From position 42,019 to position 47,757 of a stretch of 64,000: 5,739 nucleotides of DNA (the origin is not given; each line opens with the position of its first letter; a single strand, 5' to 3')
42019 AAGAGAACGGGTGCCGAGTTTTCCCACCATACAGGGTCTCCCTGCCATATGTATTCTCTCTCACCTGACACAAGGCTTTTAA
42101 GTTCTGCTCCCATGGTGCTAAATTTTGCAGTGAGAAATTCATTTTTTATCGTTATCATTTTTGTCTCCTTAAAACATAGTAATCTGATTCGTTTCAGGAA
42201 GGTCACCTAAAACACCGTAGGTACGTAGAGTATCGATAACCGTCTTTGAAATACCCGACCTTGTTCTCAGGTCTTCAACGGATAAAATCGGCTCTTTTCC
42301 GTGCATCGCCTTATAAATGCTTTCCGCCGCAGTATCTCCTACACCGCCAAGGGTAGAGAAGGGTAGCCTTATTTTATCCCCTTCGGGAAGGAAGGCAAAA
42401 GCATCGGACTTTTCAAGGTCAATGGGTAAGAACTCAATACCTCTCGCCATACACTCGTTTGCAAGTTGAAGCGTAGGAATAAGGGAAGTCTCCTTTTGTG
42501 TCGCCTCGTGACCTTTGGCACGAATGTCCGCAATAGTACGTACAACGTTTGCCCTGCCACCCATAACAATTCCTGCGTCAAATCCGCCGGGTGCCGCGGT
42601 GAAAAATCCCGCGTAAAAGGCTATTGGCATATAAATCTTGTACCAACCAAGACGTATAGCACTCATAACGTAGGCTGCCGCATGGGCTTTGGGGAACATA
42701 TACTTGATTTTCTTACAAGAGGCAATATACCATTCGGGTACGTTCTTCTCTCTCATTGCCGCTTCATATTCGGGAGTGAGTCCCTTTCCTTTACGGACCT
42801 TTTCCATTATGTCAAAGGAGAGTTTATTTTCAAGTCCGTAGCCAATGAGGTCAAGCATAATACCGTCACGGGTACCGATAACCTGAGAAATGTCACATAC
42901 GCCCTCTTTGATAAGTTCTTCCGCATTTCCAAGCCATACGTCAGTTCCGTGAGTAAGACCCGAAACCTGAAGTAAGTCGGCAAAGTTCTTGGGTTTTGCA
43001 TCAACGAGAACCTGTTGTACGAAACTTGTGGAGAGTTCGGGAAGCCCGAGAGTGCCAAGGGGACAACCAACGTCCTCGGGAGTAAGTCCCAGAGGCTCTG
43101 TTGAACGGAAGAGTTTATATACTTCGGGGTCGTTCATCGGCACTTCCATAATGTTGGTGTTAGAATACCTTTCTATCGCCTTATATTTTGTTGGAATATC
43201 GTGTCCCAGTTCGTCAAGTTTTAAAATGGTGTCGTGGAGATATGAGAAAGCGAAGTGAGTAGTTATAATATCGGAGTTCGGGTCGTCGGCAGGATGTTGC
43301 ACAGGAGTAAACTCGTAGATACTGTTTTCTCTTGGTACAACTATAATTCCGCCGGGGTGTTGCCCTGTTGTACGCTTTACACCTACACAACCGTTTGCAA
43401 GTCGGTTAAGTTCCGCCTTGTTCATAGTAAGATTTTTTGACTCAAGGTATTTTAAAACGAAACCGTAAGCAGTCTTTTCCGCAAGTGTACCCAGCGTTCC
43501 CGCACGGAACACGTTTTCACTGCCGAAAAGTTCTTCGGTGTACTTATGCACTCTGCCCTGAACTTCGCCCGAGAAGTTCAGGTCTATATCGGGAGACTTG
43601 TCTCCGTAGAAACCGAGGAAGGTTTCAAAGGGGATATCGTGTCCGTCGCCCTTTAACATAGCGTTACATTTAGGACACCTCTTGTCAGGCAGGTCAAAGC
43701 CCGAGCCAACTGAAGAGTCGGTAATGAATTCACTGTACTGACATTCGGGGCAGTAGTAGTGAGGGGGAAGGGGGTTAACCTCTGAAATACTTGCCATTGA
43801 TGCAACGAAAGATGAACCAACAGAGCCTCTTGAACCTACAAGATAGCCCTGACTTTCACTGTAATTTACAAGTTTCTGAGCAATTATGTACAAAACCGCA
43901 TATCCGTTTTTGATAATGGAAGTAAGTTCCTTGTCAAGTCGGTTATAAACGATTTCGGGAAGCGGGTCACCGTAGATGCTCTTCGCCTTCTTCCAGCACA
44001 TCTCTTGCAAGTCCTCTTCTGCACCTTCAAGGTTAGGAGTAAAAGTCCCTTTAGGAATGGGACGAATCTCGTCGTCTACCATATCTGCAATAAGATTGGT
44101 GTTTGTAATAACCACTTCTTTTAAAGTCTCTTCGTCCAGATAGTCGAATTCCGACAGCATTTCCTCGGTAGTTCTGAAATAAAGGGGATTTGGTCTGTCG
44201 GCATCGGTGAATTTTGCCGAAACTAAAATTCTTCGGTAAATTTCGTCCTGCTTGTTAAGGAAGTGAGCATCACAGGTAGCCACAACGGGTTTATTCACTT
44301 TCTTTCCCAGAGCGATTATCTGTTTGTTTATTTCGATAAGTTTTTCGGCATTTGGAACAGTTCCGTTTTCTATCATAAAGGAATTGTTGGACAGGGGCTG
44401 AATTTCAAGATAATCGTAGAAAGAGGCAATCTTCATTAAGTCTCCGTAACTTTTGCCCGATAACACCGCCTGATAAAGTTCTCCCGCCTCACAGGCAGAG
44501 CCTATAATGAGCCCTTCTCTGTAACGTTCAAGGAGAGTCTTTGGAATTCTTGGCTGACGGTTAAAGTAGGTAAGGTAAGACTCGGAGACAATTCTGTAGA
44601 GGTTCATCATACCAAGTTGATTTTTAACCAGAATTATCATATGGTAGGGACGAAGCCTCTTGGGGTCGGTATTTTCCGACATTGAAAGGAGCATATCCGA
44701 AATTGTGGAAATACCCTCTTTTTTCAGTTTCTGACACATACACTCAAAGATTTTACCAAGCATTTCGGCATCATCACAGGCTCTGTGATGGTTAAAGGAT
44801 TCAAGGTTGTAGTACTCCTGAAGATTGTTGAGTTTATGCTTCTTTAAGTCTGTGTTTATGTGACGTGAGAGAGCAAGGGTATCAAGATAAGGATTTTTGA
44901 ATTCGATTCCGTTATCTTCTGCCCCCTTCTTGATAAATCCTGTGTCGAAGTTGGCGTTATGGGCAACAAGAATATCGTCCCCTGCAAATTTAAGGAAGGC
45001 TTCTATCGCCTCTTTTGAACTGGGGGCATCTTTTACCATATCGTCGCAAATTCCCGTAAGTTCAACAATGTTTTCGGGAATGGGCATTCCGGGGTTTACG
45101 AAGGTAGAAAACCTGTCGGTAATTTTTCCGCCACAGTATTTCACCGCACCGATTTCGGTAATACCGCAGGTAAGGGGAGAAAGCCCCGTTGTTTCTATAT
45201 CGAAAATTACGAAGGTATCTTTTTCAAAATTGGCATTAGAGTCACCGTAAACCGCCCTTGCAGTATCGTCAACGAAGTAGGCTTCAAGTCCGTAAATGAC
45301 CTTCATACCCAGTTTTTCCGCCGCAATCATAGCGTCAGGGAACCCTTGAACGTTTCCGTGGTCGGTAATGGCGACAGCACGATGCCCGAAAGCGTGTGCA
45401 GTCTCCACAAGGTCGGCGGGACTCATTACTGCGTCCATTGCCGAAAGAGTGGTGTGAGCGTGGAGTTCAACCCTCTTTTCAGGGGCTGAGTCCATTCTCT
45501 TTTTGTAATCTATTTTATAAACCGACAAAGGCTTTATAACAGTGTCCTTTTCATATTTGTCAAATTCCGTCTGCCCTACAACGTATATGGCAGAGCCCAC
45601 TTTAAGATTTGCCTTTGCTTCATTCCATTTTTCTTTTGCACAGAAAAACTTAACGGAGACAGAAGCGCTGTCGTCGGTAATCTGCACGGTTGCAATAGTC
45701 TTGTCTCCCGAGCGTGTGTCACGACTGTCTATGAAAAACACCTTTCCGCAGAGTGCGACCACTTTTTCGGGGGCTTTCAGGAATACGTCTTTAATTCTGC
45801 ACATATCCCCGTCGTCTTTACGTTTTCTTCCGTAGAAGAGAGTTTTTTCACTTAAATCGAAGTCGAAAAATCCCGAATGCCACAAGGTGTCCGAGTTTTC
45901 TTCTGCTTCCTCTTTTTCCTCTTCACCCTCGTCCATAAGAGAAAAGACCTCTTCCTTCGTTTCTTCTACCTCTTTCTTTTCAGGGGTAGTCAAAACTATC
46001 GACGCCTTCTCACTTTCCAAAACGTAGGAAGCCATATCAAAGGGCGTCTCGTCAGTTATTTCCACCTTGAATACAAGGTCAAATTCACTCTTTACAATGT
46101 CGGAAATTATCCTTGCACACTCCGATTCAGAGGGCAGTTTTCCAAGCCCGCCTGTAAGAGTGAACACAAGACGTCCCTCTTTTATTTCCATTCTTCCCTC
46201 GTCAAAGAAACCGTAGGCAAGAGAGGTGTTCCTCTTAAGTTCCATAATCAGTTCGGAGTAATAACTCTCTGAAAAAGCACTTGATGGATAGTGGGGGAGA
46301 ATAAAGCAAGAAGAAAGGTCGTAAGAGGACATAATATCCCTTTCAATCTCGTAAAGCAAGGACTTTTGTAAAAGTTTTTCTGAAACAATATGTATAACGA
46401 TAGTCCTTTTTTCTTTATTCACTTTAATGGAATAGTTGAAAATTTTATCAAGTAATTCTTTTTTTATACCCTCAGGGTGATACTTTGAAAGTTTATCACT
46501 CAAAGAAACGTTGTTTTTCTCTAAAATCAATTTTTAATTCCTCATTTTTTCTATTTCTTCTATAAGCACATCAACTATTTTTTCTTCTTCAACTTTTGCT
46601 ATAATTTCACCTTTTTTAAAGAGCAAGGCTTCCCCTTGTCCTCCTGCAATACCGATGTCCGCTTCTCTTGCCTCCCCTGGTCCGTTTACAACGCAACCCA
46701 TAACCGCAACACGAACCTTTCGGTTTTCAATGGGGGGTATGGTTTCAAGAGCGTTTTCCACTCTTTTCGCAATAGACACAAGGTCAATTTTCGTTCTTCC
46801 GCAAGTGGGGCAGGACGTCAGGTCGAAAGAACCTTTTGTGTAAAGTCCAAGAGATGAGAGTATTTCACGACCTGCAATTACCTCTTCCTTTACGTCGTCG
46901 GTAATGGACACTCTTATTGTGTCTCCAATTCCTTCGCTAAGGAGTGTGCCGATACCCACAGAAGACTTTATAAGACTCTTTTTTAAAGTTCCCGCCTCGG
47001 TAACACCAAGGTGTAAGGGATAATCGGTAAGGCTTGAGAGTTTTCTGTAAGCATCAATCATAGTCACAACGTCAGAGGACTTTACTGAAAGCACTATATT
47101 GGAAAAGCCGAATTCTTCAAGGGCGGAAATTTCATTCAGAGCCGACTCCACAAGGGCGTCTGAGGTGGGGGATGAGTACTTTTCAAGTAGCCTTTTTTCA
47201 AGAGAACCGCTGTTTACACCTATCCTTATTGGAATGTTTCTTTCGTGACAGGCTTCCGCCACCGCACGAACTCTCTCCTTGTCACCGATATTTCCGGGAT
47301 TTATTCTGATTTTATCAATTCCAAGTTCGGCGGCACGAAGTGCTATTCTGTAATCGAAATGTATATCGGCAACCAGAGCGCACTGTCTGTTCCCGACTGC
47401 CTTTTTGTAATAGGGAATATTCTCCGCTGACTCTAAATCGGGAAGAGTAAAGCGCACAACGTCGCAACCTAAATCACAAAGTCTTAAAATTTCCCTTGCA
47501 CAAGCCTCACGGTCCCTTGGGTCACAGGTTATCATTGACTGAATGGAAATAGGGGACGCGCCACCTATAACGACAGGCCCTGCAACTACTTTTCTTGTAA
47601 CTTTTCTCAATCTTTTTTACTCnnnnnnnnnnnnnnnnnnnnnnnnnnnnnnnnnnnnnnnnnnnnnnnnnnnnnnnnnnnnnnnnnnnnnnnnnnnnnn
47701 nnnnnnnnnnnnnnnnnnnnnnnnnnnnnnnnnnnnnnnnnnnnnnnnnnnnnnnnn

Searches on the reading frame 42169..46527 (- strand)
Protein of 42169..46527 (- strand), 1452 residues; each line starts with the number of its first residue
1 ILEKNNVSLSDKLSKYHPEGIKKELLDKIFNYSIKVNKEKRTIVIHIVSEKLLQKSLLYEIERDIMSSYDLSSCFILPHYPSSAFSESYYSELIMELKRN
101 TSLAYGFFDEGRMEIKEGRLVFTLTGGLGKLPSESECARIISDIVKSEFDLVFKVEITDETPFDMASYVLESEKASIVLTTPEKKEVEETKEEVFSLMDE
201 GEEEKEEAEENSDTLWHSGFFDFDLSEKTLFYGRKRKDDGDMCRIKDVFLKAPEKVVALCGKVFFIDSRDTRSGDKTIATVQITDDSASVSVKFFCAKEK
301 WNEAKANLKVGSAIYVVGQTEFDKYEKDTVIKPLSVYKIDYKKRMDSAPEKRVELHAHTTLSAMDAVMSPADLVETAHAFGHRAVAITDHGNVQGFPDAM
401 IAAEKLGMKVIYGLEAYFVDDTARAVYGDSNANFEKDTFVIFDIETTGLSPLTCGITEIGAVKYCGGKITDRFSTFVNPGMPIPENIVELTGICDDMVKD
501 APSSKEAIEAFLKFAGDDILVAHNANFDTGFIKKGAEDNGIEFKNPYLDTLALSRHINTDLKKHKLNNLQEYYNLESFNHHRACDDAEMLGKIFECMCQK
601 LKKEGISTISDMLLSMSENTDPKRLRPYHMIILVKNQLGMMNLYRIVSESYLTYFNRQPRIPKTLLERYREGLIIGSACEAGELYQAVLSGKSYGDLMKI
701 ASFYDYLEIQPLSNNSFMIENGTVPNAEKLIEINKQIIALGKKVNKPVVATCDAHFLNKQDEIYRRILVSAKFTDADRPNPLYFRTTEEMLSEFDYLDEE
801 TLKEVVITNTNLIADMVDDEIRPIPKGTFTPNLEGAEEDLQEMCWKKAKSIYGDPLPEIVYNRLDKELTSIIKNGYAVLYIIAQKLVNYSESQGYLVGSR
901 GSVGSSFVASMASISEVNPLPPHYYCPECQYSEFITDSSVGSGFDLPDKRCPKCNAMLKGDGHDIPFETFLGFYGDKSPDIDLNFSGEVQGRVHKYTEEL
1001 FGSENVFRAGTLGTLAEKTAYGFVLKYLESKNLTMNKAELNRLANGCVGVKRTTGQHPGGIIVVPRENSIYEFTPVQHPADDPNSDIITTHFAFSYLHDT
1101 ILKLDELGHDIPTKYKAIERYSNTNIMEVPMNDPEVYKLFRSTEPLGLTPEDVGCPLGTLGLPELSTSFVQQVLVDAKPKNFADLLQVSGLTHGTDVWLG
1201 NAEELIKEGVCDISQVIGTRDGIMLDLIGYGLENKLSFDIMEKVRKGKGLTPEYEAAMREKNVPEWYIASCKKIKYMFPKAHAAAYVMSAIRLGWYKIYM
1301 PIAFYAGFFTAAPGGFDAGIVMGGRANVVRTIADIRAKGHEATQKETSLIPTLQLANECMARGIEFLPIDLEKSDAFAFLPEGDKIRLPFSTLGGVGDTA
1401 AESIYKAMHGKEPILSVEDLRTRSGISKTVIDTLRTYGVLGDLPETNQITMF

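Call 81: search_protein_families(library=pfam, proteins=[window:42169-46527:-], max_evalue=0.00001)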
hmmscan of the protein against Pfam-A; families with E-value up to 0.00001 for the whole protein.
window:42169-46527:- (1452 aa): 6 families
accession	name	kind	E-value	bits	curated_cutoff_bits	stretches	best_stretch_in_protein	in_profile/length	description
PF07733.18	DNA_pol3_alpha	-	4e-57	194.2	23.9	2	839-1031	2-154/260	Bacterial DNA polymerase III alpha NTPase domain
PF00929.31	RNase_T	-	1.4e-37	130.2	24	1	440-594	1-164/164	Exonuclease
PF02811.25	PHP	-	3e-31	109.4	26.4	2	354-422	1-69/164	PHP domain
PF17657.6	DNA_pol3_finger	-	1.4e-19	70.5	22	1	1122-1249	18-148/166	Bacterial DNA polymerase III alpha subunit finger domain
PF14579.12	HHH_6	-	5e-11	43.1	25.6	1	1363-1444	1-84/90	Helix-hairpin-helix motif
PF01336.31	tRNA_anti-codon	-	8.4e-07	29.3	27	1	257-326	1-63/75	OB-fold nucleic acid binding domain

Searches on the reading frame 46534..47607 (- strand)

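Call 81: search_protein_families(library=pfam, proteins=[window:46534-47607:-], max_evalue=0.00001)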
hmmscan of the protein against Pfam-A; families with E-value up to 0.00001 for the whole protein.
window:46534-47607:- (357 aa): 1 family
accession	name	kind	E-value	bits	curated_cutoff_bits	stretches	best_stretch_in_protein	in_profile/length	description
PF04551.19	GcpE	-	1.1e-140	469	32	1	4-354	1-343/343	GcpE protein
